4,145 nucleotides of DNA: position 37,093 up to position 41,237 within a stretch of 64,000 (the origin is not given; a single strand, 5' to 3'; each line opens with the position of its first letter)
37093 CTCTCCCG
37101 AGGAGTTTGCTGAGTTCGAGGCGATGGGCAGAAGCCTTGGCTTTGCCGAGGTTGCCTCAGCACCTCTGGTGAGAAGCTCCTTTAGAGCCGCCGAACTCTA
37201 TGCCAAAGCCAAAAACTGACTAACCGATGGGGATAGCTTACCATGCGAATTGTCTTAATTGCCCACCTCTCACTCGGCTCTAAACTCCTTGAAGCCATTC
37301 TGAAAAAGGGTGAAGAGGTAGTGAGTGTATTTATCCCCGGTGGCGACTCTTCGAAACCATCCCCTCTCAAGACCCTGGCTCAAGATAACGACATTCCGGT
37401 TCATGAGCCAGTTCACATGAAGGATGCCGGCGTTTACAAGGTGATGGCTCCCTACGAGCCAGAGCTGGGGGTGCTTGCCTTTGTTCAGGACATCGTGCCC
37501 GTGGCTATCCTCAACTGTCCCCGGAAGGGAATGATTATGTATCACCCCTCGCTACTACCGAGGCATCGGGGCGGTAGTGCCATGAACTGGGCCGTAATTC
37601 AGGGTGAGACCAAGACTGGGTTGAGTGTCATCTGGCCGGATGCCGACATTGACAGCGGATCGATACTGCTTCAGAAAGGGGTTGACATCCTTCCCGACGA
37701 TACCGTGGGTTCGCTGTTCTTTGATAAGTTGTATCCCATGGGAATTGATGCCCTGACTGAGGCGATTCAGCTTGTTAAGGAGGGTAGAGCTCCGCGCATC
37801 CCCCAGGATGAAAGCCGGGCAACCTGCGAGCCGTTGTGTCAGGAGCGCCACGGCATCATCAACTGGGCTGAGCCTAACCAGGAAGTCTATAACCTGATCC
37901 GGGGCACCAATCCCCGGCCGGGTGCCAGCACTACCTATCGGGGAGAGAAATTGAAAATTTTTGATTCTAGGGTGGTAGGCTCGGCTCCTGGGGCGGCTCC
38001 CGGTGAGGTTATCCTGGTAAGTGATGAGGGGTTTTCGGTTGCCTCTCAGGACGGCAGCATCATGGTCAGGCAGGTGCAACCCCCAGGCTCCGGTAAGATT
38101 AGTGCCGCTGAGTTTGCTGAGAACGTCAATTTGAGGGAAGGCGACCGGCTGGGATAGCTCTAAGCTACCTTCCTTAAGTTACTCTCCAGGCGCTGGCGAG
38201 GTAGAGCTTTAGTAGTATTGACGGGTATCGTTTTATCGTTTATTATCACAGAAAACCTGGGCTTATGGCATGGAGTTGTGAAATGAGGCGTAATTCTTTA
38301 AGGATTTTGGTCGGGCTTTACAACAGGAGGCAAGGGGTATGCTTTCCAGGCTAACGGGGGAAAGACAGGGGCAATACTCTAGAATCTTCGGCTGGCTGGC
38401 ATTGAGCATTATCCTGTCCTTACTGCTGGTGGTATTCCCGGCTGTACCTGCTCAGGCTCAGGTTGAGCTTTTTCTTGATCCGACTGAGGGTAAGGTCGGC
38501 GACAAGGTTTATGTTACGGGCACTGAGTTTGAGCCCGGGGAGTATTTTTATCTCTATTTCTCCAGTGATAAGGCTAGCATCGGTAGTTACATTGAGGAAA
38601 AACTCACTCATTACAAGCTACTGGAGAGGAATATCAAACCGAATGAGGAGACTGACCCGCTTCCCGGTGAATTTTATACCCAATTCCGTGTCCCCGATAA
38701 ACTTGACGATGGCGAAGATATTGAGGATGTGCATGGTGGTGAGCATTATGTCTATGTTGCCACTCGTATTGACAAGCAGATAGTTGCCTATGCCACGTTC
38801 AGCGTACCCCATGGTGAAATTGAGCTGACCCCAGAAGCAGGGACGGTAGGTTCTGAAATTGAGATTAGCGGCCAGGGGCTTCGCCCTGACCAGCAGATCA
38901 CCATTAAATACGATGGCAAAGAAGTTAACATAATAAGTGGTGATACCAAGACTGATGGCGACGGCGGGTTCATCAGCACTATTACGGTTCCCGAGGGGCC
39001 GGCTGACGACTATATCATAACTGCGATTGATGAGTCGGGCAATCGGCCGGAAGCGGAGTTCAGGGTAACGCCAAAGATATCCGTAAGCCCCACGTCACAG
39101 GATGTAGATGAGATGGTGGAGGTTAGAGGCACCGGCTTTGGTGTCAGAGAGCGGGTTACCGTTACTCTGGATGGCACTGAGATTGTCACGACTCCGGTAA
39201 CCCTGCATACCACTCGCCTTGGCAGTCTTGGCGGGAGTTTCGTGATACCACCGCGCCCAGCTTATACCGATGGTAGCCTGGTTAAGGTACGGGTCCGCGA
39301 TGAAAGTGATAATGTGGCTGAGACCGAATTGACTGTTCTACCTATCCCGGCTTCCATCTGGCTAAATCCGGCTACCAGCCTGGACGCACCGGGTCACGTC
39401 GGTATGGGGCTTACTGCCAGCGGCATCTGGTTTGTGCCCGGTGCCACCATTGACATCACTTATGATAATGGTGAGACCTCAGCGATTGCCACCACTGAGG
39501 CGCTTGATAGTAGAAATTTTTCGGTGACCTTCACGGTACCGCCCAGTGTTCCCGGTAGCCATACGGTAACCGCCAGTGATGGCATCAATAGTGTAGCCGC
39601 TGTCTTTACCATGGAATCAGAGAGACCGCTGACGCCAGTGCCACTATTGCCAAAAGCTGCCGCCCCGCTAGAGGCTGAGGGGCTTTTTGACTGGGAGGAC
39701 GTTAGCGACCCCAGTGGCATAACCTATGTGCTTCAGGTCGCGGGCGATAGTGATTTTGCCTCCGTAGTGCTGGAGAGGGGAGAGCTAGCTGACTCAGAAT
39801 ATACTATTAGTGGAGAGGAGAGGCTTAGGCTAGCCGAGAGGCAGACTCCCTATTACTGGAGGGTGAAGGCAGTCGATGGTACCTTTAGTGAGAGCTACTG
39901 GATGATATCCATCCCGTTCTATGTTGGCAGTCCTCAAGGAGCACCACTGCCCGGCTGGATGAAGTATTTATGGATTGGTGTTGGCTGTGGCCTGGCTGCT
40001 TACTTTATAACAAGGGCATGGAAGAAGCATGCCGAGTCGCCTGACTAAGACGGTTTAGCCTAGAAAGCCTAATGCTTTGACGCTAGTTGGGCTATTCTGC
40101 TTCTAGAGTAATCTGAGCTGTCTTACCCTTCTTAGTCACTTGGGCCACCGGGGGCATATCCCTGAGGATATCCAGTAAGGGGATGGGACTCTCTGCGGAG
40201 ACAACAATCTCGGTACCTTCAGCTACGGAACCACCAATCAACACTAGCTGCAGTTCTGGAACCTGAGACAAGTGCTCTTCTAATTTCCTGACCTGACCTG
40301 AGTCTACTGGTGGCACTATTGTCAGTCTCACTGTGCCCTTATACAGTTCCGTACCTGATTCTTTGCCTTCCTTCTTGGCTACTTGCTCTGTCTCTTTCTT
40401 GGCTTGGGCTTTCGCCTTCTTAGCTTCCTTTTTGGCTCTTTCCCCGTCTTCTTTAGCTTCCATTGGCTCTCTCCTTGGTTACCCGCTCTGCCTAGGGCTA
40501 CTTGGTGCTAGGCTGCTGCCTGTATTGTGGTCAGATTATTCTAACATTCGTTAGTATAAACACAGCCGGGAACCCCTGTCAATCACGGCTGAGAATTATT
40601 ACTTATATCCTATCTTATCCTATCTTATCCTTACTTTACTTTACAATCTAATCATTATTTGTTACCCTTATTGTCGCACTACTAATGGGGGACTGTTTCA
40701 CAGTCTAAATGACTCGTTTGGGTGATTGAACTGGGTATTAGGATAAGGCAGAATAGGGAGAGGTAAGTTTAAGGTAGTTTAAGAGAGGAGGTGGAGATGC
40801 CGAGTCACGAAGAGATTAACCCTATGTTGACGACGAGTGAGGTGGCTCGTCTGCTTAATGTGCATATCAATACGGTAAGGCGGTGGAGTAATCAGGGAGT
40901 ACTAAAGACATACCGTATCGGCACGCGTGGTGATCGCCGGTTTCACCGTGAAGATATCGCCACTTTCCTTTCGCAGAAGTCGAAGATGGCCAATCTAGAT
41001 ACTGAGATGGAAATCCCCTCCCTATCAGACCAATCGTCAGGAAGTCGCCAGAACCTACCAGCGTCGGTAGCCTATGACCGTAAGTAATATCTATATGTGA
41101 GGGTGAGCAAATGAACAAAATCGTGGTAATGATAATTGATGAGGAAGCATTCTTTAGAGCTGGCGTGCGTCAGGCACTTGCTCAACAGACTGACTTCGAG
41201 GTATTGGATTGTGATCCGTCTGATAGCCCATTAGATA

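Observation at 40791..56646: Candidate new system: a type IV pilus controlled through paired degenerate nuclease-fold modules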

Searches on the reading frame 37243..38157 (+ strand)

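Call 5: search_protein_families(library=pfam, proteins=[window:37243-38157:+], max_evalue=0.01)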
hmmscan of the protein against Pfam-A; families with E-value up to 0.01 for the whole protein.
window:37243-38157:+ (304 aa): 2 families
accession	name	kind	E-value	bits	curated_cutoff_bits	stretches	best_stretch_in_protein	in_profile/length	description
PF00551.24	Formyl_trans_N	-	4.2e-25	89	26.1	1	49-158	60-165/181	Formyl transferase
PF02911.23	Formyl_trans_C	-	1.1e-22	80.5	21.1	1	203-293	6-97/100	Formyl transferase, C-terminal domain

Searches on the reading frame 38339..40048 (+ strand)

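Call 5: search_protein_families(library=pfam, proteins=[window:38339-40048:+], max_evalue=0.01)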
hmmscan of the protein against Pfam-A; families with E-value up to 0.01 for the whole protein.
window:38339-40048:+ (569 aa): 2 families
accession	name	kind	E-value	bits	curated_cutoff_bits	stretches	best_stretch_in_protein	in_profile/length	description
PF01833.30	TIG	-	7.7e-09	35.9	20.9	0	248-321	5-72/84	IPT/TIG domain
PF17936.7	Big_6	-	1.9e-05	25.2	27.6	0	175-238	16-75/83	Bacterial Ig domain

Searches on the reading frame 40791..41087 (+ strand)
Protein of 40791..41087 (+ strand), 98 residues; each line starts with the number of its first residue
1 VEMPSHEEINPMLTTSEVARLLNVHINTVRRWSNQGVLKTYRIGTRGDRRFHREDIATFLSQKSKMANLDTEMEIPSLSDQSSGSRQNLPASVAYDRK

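Call 4: search_protein_families(library=pfam, proteins=[window:40791-41087:+], max_evalue=0.01)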
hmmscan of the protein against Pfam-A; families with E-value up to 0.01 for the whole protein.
window:40791-41087:+ (98 aa): 7 families
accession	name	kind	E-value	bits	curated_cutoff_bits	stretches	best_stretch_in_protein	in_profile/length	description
PF12728.13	HTH_17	-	1.2e-13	51.5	27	1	12-63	1-50/51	Helix-turn-helix domain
PF13411.12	MerR_1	-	1.2e-07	32.2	21.6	1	14-59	2-46/69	MerR HTH family regulatory protein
PF00376.29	MerR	-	2.5e-07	30.8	28.2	1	14-51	1-38/38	MerR family regulatory protein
PF13384.12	HTH_23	-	0.00044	20.4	24.6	1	13-33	18-38/50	Homeodomain-like domain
PF13542.12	HTH_Tnp_ISL3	-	0.0029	17.5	27.4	1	12-32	27-46/51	Helix-turn-helix domain of transposase family ISL3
PF24964.1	DUF7769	-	0.0064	16.6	27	0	14-31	26-43/55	Domain of unknown function (DUF7769)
PF01527.26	HTH_Tnp_1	-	0.0088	16.7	24.1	0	9-35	20-46/75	Transposase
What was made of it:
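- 40791..41087 (+): Small HTH_17/excisionase-type (BldC-like) DNA-binding protein, 98 aa. Pfam HTH_17 E=1e-13 (call 4).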

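Call 70: search_protein_families(library=ncbifam, proteins=[window:40791-41087:+], max_evalue=0.001)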
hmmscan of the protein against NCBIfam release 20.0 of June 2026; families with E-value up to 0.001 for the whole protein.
window:40791-41087:+ (98 aa): 5 families
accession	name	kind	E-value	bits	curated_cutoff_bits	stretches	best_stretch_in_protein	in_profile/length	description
TIGR01764.1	excise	domain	2.7e-11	43.7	28.8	1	13-62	2-49/49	excisionase family DNA-binding protein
NF033787.1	HTH_BldC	subfamily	1.2e-10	41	77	1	12-59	2-48/49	BldC family transcriptional regulator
NF047737.1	antiphage_MADS1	equivalog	2.4e-05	24.5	80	1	12-58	3-47/49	methylation-associated defense system helix-turn-helix domain-containing protein MAD1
NF033518.0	transpos_IS607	equivalog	3.6e-05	23.4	110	1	17-66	2-50/187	IS607 family transposase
NF047375.1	HeatShock_HspR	equivalog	0.00022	21.2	105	1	11-59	2-49/92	heat shock protein transcriptional repressor HspR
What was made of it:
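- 40791..41087 (+): NCBIfam excisionase domain above its cut-off; the BldC model hits at E=1e-10 but below cut-off (call 70).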
